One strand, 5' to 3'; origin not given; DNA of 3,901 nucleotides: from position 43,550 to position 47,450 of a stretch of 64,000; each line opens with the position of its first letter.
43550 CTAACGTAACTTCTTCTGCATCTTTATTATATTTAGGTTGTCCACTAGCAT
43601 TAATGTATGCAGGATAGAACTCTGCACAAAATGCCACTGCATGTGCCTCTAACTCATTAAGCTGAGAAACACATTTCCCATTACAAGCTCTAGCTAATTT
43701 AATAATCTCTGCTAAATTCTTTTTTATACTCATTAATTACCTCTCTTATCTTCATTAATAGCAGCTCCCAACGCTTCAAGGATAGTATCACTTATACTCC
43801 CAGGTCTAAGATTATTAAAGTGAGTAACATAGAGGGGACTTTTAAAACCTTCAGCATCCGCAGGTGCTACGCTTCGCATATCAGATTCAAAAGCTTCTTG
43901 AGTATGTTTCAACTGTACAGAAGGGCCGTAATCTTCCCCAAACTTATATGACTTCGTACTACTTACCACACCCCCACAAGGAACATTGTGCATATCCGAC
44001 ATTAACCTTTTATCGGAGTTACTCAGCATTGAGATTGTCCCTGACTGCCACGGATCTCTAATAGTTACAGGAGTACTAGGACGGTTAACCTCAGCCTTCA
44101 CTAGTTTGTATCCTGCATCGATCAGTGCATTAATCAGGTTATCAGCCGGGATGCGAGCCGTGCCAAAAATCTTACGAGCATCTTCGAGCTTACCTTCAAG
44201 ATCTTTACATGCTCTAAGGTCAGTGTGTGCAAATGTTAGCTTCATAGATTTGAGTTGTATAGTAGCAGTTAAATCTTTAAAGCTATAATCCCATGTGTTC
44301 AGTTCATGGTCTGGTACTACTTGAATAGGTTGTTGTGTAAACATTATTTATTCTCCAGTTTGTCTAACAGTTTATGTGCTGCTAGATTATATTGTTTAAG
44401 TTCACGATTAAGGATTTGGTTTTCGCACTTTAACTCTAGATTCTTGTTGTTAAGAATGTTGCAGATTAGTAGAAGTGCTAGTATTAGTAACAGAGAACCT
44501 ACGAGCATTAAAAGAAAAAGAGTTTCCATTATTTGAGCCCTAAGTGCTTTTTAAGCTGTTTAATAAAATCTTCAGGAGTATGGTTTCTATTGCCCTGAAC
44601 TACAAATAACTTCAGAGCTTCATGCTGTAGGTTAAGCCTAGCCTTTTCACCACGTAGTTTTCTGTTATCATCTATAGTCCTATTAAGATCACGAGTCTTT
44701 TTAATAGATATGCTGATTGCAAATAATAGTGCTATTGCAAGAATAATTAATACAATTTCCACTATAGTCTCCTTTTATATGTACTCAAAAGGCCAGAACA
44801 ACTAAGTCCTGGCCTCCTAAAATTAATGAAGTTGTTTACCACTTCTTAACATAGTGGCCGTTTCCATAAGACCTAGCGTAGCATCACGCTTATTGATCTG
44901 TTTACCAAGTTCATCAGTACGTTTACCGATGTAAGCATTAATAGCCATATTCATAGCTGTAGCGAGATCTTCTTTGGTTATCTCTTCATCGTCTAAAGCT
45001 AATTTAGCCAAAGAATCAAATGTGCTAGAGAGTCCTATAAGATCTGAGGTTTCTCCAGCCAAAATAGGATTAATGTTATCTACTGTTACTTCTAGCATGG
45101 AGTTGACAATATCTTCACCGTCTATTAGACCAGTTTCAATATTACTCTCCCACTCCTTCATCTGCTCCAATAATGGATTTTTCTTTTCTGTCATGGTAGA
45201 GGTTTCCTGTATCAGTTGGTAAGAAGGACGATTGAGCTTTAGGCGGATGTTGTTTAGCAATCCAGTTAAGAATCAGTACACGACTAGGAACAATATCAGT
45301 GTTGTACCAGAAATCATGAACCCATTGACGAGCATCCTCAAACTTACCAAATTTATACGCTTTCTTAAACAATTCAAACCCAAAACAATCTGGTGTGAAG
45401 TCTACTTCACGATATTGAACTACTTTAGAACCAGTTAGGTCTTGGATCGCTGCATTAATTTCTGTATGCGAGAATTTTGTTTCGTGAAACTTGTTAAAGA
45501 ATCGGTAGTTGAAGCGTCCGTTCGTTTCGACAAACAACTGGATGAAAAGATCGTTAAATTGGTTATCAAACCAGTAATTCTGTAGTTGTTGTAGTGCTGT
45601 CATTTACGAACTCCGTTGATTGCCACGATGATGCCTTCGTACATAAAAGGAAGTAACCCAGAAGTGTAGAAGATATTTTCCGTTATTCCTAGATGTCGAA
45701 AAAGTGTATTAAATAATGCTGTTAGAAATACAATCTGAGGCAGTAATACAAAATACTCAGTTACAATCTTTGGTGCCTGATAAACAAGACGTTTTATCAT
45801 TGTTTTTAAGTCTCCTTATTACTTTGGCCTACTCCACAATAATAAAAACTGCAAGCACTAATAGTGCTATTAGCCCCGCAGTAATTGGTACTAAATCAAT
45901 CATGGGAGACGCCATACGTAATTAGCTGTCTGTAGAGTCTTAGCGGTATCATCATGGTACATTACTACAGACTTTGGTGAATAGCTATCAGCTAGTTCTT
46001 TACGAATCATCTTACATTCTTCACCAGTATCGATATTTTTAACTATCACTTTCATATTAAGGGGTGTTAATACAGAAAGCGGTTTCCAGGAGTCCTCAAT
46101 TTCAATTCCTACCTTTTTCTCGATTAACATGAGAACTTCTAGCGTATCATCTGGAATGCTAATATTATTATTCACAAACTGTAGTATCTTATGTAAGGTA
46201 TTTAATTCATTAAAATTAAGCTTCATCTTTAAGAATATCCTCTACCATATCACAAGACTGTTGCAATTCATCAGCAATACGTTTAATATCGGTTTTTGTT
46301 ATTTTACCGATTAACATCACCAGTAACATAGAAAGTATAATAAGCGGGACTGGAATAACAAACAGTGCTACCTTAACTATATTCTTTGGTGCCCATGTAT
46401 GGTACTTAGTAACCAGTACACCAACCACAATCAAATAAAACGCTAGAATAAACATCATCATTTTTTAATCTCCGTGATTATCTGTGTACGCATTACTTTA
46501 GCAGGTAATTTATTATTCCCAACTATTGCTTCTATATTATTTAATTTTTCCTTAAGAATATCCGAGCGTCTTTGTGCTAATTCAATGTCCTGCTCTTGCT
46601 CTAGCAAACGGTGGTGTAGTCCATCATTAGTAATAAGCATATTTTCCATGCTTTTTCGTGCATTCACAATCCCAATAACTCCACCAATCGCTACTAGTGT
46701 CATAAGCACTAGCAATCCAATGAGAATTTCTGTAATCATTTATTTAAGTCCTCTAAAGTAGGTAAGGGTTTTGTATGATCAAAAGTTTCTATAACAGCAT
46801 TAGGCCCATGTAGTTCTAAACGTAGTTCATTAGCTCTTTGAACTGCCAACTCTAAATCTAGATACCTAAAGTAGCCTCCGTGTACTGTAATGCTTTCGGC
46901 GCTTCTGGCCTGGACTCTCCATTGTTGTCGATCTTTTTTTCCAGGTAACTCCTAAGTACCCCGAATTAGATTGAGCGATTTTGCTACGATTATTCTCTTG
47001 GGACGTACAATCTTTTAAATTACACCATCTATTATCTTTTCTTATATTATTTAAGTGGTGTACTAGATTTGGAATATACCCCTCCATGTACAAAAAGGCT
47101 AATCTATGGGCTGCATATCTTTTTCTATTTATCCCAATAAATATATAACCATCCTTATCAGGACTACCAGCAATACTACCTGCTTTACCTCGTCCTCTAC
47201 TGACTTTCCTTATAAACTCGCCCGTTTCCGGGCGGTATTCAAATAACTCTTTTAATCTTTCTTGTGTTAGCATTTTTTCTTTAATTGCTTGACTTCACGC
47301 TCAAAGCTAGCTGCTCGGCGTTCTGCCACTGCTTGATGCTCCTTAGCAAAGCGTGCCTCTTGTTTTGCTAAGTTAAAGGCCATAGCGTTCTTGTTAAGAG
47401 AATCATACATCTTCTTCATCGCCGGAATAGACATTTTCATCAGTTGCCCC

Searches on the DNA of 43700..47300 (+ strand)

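Call 3: search_dna_similar(query=window:43700-47300:+, collection=phages, mode=near, max_rows=30)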
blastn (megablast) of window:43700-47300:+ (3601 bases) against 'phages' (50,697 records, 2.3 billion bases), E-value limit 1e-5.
Records with a match: 436; places in all: 439; records where one place covers at least 80% of the query: 95.
Best place of each record, by identity: >=99% 4; 95-99% 3; 90-95% 177; 80-90% 222; 60-80% 30.
By first word of the organism name: Salmonella 269; Escherichia 128; Phage 12; Bacteriophage 10; Listeria 4; Shigella 4; Citrobacter 3; Klebsiella 3; Escherchia 1; Obesumbacterium 1; and 1 more.
By host as written in the record: - 55; Escherichia coli 42; Salmonella enterica subsp. enterica serovar Enteritidis PT1 39; Salmonella enterica 23; Salmonella sp. 23; Salmonella enterica subsp. enterica serovar Enteritidis 21; Salmonella enterica subsp. enterica 19; Escherichia coli K-12 17; and 88 more.
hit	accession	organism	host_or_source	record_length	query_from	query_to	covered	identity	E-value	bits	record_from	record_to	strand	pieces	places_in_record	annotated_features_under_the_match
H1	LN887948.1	Escherichia phage slur09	-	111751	1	3601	100%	99.7%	0e+0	6582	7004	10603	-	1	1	hypothetical protein (x12)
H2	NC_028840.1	Escherichia phage slur09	-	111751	1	3601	100%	99.7%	0e+0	6582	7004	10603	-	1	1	hypothetical protein (x12)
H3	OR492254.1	Salmonella phage PH204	Salmonella enterica subsp. enterica ...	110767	1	3601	100%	92.0%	0e+0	5049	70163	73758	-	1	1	hypothetical protein (x13)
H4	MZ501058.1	Escherichia phage DaisyDussoix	Escherichia coli K-12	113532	1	3601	96%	93.0%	0e+0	5028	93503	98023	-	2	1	hypothetical protein (x16)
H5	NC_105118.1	Escherichia phage DaisyDussoix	Escherichia coli K-12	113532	1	3601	96%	93.0%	0e+0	5028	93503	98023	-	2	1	hypothetical protein (x16)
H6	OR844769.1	Escherichia phage ECO111 5-P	Escherichia coli O111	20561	1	3601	93%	95.1%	0e+0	5276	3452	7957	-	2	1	record has no annotation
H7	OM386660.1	Escherichia phage vB_EcoS_ESCO40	Escherichia coli DH5a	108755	32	3601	96%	91.6%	0e+0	4764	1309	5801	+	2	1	hypothetical protein (x9) | HNH homing endonuclease | putative terminase | capsid and scaffold protein | membrane protein | and 2 other names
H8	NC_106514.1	Escherichia phage vB_EcoS_ESCO40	Escherichia coli DH5a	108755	32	3601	96%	91.6%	0e+0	4764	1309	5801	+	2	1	hypothetical protein (x11) | HNH homing endonuclease | putative terminase | capsid and scaffold protein | membrane protein | and 1 other names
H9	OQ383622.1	Salmonella phage MET_P1_179_112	wastewater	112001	27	3601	96%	91.4%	0e+0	4697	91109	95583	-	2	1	hypothetical protein (x15) | hegJ_2: putative H-N-H-endonuclease P-TflX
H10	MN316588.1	Escherichia phage VEc33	Escherichia coli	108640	47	3601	95%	91.8%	0e+0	4771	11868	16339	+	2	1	hypothetical protein (x13) | HNH homing endonuclease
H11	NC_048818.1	Escherichia phage VEc33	Escherichia coli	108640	47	3601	95%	91.8%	0e+0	4771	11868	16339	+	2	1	hypothetical protein (x13) | HNH homing endonuclease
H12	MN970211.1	Phage NBEco001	-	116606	31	3601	92%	94.6%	0e+0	5122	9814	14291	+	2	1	hypothetical protein (x14) | HNH endonuclease motif protein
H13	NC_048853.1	Phage NBEco001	-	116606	31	3601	92%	94.6%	0e+0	5122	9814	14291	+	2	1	hypothetical protein (x14) | HNH endonuclease motif protein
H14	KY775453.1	Salmonella phage Stp1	Salmonella enterica subsp. enterica ...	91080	56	3601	95%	91.5%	0e+0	4701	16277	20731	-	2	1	hypothetical protein (x12) | H-N-H homing endonuclease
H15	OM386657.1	Escherichia phage vB_EcoS_ESCO30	Escherichia coli DH5a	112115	56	3601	95%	90.1%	0e+0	4430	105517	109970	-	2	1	hypothetical protein (x9) | HNH homing endonuclease | putative terminase | capsid and scaffold protein | tail sheath monomer | and 2 other names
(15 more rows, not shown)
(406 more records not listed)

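Call 9: get_annotated_region(hit=H1, flank=6000)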
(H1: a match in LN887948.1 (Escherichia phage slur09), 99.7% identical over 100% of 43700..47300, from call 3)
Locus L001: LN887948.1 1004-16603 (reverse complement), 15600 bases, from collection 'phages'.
description: Escherichia phage slur09 genome assembly slu09, chromosome : 1.
organism: Escherichia phage slur09 (NCBI taxid 1728958)
taxonomy: Viruses; Duplodnaviria; Heunggongvirae; Uroviricota; Caudoviricetes; Demerecviridae; Markadamsvirinae; Tequintavirus; Tequintavirus slur09
host: -; source: -; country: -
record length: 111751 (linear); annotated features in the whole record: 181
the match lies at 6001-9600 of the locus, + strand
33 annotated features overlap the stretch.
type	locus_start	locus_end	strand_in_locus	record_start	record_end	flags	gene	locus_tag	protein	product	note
CDS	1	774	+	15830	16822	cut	-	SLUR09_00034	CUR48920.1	hypothetical protein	-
CDS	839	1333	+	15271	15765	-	-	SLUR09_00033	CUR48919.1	hypothetical protein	-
CDS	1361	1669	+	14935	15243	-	-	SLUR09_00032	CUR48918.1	hypothetical protein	-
CDS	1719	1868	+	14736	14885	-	-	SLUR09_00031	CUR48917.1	hypothetical protein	-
CDS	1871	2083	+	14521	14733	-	-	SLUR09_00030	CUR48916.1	hypothetical protein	-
CDS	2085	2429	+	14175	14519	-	-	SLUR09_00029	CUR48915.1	hypothetical protein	-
CDS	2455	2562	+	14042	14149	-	-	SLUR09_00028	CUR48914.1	hypothetical protein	-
CDS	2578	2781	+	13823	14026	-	-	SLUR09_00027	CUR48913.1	hypothetical protein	-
CDS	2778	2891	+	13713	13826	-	-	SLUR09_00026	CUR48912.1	hypothetical protein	-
CDS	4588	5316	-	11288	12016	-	-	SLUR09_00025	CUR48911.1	hypothetical protein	-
CDS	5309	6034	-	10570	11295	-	-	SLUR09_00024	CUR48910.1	hypothetical protein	-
CDS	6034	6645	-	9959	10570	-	-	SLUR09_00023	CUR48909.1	hypothetical protein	-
CDS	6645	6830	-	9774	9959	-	-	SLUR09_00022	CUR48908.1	hypothetical protein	-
CDS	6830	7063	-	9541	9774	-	-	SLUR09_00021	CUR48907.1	hypothetical protein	-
CDS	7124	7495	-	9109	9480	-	-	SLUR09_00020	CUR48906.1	hypothetical protein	-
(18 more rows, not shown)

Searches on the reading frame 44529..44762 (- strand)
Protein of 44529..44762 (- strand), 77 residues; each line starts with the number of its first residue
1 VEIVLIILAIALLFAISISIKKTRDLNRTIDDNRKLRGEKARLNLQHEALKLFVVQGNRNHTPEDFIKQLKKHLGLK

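Call 4: search_protein_families(library=phrogs, proteins=[window:44529-44762:-], max_evalue=0.01)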
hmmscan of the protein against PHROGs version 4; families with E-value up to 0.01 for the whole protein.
window:44529-44762:- (77 aa): 1 family
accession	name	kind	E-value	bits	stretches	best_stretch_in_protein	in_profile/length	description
phrog_6021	-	unknown function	1.1e-37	129.2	1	1-77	1-77/77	-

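Call 5: search_protein_families(library=pfam, proteins=[window:44529-44762:-], max_evalue=1)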
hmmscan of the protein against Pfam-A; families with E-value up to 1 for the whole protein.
window:44529-44762:- (77 aa): 2 families
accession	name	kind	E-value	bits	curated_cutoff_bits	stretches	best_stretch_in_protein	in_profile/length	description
PF23884.1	DUF7237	-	1.1e-26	93.3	27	1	1-77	1-77/77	Family of unknown function (DUF7237)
PF19995.5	iSTAND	-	0.053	14.3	24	1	39-74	11-49/163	inactive STAND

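Call 11: find_homologous_proteins(query=window:44529-44762:-, max_evalue=0.001)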
Query window:44529-44762:- (77 aa): 5 proteins with E <= 0.001 among 6 candidates.
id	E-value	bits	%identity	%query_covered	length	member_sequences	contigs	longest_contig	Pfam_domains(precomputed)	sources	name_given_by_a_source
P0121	1.2e-38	147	94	100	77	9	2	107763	PF23884.2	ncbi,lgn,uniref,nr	ncbi:hypothetical protein [Salmonella phage SE11]|uniref:Uncharacterized protein n=2 Tax=Tequintavir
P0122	7.3e-35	135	86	100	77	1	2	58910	PF23884.2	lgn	-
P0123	5.5e-27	110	79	92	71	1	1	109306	PF23884.2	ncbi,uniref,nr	ncbi:hypothetical protein [Salmonella phage SP-3]|uniref:Uncharacterized protein n=1 Tax=Salmonella 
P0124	5.0e-25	104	70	100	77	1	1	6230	PF23884.2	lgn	-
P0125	1.7e-23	99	69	100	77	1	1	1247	PF23884.2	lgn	-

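Call 34: search_dna_similar(query=window:44529-44762:-, collection=phages, mode=protein, rows=spread, max_rows=20, max_evalue=0.01)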
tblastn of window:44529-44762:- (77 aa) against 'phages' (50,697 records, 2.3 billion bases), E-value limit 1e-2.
Records with a match: 349; places in all: 352; records where one place covers at least 80% of the query: 0.
Best place of each record, by identity: >=99% 4; 95-99% 1; 90-95% 3; 60-80% 164; <60% 177.
By first word of the organism name: Salmonella 220; Escherichia 98; Bacteriophage 10; Phage 9; Shigella 4; Citrobacter 3; Klebsiella 3; Listeria 1; Escherchia 1.
By host as written in the record: - 50; Salmonella enterica subsp. enterica serovar Enteritidis PT1 35; Escherichia coli 32; Salmonella sp. 23; Salmonella enterica 20; Salmonella enterica subsp. enterica serovar Typhimurium 15; Salmonella enterica subsp. enterica 13; Salmonella enterica subsp. enterica serovar Enteritidis 12; and 72 more.
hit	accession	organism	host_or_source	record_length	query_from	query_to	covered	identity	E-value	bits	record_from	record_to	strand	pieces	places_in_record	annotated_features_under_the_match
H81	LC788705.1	Escherichia coli phage NG_A1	sewage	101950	21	77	74%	100.0%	8e-30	115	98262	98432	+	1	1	hypothetical protein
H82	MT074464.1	Salmonella phage bobsandoy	Salmonella enterica subsp. enterica ...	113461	22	77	73%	62.5%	3e-15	74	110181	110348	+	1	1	putative membrane protein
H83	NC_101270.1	Salmonella phage vB_SenS_SB10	Salmonella enterica subsp. enterica ...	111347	22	77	73%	57.1%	5e-13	67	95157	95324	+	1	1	hypothetical protein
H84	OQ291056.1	Salmonella phage Kenya-K33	Salmonella enterica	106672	31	77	61%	66.0%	6e-13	67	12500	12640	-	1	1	record has no annotation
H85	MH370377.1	Salmonella phage S130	Salmonella enterica serotype ...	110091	31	77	61%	63.8%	5e-12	64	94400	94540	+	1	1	hypothetical protein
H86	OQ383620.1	Salmonella phage MET_P1_100_107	wastewater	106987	31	77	61%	63.8%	8e-12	64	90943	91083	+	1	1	hypothetical protein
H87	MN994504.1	Phage NBSal005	-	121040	31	77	61%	61.7%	6e-12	64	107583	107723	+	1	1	hypothetical protein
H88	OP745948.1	Citrobacter phage vB_CfrD-Cit2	Citrobacter freundii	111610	31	77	61%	61.7%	1e-8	55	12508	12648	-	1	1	hypothetical protein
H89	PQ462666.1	Salmonella phage HMD-P4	Salmonella sp. and Escherichia coli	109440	31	77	61%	61.7%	2e-8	54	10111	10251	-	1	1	minor tail protein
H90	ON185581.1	Escherichia phage EC104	Escherichia coli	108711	31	77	61%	61.7%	3e-8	54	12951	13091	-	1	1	hypothetical protein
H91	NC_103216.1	Salmonella phage SP76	Salmonella enterica subsp. enterica ...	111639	31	77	61%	61.7%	4e-8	53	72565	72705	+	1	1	hypothetical protein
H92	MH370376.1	Salmonella phage S126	Salmonella enterica serotype Dublin 3246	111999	32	77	60%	60.9%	4e-9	56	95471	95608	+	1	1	hypothetical protein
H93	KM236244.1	Salmonella phage Stitch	Salmonella enterica subsp. enterica ...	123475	31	77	61%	59.6%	5e-11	62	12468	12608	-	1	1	hypothetical protein | ribosome_binding_site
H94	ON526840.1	Salmonella phage GRNsp8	Salmonella sp.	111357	31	77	61%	59.6%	1e-10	61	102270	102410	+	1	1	hypothetical protein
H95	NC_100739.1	Salmonella phage SE3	sewage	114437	31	77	61%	59.6%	1e-10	61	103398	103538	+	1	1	hypothetical protein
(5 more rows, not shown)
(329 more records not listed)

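Call 45: search_protein_families(library=padloc, proteins=[window:44529-44762:-], max_evalue=1)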
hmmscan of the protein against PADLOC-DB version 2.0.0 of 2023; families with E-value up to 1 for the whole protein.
window:44529-44762:- (77 aa): 0 families

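Call 46: search_protein_families(library=ncbifam, proteins=[window:44529-44762:-], max_evalue=1)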
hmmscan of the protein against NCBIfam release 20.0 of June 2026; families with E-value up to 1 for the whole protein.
window:44529-44762:- (77 aa): 0 families

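Call 49: predict_structure(alignment_id=A2)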
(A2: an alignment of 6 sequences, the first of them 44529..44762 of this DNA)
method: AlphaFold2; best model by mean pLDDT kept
length: 77 residues; sequences in the alignment: 6
mean_pLDDT: 73.2   pTM: 0.36
mean pLDDT of the five models: 73.2, 72.2, 65.1, 60.7, 48.2
residues with pLDDT >= 90: 0; 70-90: 51; 50-70: 26; < 50: 0
segments of 3 or more residues with pLDDT < 50: none
pLDDT, mean of each block of 10 residues (from residue 1): 82 81 76 78 73 63 66 64
secondary structure, 60 per line:
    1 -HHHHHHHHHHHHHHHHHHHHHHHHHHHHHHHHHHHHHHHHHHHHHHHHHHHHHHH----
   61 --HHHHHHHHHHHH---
elements in order: H2-56 H63-74

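Call 62: search_solved_structures(query=A2, max_evalue=10)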
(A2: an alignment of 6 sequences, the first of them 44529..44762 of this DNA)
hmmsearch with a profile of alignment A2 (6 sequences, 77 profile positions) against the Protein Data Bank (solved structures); distinct sequences matched with E-value up to 10: 4.
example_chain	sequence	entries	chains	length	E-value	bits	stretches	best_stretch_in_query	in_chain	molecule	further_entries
3w9y_A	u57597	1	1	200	0.66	13.4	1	8-52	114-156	Disks large homolog 1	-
8j9s_A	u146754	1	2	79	1.1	12.7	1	26-58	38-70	Aminoacyl tRNA synthase complex-interacting multifunctional protein 1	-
7ept_R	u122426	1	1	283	1.7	12.1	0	12-50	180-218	Adhesion G-protein coupled receptor D1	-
4eot_A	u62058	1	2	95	4.7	10.7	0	34-56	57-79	Transcription factor MafA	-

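Call 80: fold_search(model_id=the predicted structure, library=viral)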
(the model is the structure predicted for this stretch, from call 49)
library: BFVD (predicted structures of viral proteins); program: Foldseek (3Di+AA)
matches with E <= 10: 65; with E <= 0.001: 0
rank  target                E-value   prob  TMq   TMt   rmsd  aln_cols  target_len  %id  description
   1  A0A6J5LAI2            1.1e+00  0.66  0.53  0.57   3.3        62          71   16  Uncharacterized protein [uncultured Caudovirales phage]
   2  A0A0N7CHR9            1.5e+00  0.57  0.40  0.58   2.5        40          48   18  (no name in the UniProt tables at hand)
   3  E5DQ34                1.9e+00  0.63  0.37  0.48   1.0        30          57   20  Uncharacterized protein [Aeromonas phage PX29]
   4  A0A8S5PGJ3            2.1e+00  0.38  0.35  0.34   2.1        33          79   18  Uncharacterized protein [Podoviridae sp. ctuQh21]
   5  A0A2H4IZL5            2.8e+00  0.41  0.37  0.31   1.9        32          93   25  Uncharacterized protein [uncultured Caudovirales phage]
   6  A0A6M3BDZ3            3.0e+00  0.28  0.32  0.07   1.6        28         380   32  (no name in the UniProt tables at hand)
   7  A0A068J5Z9            3.5e+00  0.38  0.39  0.42   1.2        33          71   21  Uncharacterized protein [Vibrio phage nt-1]
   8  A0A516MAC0            3.5e+00  0.25  0.44  0.25   3.4        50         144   16  (no name in the UniProt tables at hand)
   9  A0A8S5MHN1            3.7e+00  0.30  0.39  0.39   1.7        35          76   17  Uncharacterized protein [Myoviridae sp. ct9Ns12]
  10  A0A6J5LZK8            4.0e+00  0.25  0.36  0.06   1.9        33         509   18  VWFA domain-containing protein [uncultured Caudovirales phage]
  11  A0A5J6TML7            4.0e+00  0.20  0.30  0.26   2.0        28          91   21  (no name in the UniProt tables at hand)
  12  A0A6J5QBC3            4.0e+00  0.20  0.50  0.32   3.3        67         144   30  Uncharacterized protein [uncultured Caudovirales phage]
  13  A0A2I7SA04            4.6e+00  0.20  0.31  0.40   2.4        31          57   16  (no name in the UniProt tables at hand)
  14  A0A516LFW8            4.9e+00  0.13  0.33  0.23   3.3        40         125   22  (no name in the UniProt tables at hand)
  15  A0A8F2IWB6            4.9e+00  0.07  0.24  0.27   4.3        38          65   26  Uncharacterized protein [Streptomyces phage KimJongPhill]
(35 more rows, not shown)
